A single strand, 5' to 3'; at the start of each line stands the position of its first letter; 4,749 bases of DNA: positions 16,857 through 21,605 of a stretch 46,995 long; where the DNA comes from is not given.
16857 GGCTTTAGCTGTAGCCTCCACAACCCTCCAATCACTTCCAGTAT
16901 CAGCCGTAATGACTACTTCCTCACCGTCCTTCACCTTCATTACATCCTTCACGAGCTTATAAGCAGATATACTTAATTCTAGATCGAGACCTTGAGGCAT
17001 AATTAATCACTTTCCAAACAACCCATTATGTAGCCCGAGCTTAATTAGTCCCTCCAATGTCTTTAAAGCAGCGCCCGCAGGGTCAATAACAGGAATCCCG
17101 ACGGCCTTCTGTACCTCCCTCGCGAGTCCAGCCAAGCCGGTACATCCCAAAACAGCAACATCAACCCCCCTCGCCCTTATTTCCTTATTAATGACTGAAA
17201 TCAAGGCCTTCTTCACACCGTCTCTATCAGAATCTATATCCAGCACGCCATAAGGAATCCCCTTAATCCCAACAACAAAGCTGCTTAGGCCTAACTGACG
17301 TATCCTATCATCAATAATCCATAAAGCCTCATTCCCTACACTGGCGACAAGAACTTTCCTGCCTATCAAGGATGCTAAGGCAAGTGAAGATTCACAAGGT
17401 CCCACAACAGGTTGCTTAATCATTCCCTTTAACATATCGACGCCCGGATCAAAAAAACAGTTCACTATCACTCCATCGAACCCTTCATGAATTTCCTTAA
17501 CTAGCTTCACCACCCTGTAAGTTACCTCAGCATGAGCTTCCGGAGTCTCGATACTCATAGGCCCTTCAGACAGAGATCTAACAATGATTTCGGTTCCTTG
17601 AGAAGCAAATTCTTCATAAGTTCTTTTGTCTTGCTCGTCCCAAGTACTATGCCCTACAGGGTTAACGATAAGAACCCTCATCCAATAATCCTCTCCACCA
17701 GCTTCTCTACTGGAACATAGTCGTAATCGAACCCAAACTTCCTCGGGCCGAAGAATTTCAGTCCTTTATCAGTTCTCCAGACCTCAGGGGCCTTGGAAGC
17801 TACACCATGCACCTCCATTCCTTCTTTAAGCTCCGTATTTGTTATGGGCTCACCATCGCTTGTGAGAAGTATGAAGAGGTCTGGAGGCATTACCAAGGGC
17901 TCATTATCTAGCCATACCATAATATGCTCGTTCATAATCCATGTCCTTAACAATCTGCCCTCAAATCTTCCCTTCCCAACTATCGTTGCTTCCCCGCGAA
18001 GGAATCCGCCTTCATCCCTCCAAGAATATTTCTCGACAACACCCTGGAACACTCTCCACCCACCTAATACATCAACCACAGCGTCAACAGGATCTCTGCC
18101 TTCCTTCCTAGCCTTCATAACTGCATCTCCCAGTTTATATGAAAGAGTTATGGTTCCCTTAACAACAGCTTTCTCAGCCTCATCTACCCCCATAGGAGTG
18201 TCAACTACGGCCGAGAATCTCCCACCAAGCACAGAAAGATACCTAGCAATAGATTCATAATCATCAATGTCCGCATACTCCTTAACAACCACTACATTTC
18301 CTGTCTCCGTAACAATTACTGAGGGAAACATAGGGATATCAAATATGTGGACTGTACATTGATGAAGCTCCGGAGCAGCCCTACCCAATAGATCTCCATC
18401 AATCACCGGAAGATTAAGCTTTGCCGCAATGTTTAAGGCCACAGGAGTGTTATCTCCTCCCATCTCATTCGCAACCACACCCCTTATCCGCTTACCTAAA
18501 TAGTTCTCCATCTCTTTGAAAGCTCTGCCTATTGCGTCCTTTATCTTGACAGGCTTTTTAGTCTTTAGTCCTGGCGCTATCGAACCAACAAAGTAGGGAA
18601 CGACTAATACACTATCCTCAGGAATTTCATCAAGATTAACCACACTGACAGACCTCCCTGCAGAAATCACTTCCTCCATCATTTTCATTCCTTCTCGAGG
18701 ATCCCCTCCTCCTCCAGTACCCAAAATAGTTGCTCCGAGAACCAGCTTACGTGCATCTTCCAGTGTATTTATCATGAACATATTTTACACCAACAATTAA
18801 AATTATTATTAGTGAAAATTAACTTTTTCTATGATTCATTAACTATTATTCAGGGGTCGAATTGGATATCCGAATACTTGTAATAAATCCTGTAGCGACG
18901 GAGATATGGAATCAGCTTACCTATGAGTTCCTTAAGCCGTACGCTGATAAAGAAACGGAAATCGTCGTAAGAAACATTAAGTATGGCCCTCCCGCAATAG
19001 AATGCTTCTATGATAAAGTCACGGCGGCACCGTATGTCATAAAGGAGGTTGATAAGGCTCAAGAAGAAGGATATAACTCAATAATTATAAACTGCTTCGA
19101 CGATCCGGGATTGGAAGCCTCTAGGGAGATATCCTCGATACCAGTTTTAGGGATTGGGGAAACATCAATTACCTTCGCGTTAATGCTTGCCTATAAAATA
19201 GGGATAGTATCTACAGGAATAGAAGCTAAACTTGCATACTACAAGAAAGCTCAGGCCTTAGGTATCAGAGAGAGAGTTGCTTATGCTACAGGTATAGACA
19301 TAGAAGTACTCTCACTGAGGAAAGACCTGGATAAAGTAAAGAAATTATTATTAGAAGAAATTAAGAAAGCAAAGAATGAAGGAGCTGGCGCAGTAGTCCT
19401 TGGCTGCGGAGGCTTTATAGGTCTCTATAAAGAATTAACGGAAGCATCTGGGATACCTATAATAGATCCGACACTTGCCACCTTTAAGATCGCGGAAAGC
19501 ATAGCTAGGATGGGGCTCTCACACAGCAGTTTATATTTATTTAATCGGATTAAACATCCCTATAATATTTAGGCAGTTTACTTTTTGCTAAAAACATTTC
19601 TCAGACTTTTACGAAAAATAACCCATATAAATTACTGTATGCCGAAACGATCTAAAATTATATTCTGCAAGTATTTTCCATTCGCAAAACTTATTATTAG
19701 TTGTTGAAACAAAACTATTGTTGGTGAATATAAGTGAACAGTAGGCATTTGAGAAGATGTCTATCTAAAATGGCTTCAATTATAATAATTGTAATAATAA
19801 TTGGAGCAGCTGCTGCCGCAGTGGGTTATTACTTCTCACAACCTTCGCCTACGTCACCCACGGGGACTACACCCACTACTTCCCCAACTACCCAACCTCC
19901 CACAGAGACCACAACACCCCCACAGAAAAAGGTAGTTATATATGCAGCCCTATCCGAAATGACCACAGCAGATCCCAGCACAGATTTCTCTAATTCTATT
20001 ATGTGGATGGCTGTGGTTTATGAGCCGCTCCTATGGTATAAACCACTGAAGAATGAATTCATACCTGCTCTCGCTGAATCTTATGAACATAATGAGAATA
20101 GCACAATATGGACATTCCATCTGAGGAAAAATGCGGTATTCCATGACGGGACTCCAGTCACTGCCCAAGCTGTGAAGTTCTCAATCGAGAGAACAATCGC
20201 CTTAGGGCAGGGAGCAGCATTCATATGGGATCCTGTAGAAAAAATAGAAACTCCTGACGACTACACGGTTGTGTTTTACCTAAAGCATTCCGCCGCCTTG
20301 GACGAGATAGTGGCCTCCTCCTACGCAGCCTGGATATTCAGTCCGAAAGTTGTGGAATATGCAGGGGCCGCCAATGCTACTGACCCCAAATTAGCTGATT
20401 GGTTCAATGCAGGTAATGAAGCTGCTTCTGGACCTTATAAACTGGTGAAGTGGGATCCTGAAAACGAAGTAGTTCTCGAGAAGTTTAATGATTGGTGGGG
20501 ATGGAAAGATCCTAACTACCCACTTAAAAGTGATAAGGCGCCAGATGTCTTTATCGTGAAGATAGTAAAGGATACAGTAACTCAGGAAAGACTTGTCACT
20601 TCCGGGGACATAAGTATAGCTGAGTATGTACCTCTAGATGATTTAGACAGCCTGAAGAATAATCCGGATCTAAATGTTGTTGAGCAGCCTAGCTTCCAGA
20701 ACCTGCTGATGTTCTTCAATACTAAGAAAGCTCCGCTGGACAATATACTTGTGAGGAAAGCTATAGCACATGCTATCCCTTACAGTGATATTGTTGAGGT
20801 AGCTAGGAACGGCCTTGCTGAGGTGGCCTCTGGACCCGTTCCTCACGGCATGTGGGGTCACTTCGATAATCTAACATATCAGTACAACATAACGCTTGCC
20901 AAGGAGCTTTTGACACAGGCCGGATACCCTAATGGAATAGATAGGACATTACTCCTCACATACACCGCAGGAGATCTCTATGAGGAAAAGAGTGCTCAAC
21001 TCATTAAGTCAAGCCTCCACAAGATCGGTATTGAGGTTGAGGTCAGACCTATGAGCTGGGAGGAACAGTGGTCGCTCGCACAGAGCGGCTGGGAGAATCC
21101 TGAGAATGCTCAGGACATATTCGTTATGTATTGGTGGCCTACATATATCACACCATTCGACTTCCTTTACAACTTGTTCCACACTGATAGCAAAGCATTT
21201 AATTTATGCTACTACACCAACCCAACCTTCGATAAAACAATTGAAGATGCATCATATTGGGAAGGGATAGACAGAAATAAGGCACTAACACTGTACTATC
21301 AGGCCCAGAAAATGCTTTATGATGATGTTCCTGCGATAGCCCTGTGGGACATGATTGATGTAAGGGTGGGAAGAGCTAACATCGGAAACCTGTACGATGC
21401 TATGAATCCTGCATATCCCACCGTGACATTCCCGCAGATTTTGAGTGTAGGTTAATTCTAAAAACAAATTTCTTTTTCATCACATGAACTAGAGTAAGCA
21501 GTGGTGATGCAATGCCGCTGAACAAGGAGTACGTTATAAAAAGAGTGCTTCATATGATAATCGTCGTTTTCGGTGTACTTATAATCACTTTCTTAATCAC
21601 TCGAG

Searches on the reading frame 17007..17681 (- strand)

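Call 54: search_protein_families(library=pfam, proteins=[window:17007-17681:-], max_evalue=0.001)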
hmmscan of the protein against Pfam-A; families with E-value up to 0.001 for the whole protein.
window:17007-17681:- (224 aa): 1 family
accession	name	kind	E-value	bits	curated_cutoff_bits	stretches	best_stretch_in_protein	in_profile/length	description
PF01177.27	Asp_Glu_race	-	2.1e-37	129.4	31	1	23-207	22-209/211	Asp/Glu/Hydantoin racemase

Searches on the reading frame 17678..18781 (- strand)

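Call 43: search_protein_families(library=pfam, proteins=[window:17678-18781:-], max_evalue=0.00001)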
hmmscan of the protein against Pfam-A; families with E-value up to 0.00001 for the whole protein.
window:17678-18781:- (367 aa): 2 families
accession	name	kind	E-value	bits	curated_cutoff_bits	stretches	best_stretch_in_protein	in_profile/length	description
PF20906.3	S-Me-THD_C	-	1.4e-54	184.8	27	1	173-358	4-190/190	S-Me-THD-like, C-terminal domain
PF06032.18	S-Me-THD_N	-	1.8e-46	158.5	27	1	8-167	1-157/158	S-Me-THD-like, N-terminal domain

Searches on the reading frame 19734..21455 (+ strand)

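Call 43: search_protein_families(library=pfam, proteins=[window:19734-21455:+], max_evalue=0.00001)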
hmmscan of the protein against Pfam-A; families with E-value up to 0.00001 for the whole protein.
window:19734-21455:+ (573 aa): 1 family
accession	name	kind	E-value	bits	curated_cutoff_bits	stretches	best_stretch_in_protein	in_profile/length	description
PF00496.27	SBP_bac_5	-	8e-90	302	32.4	1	108-487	1-366/368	Bacterial extracellular solute-binding proteins, family 5 Middle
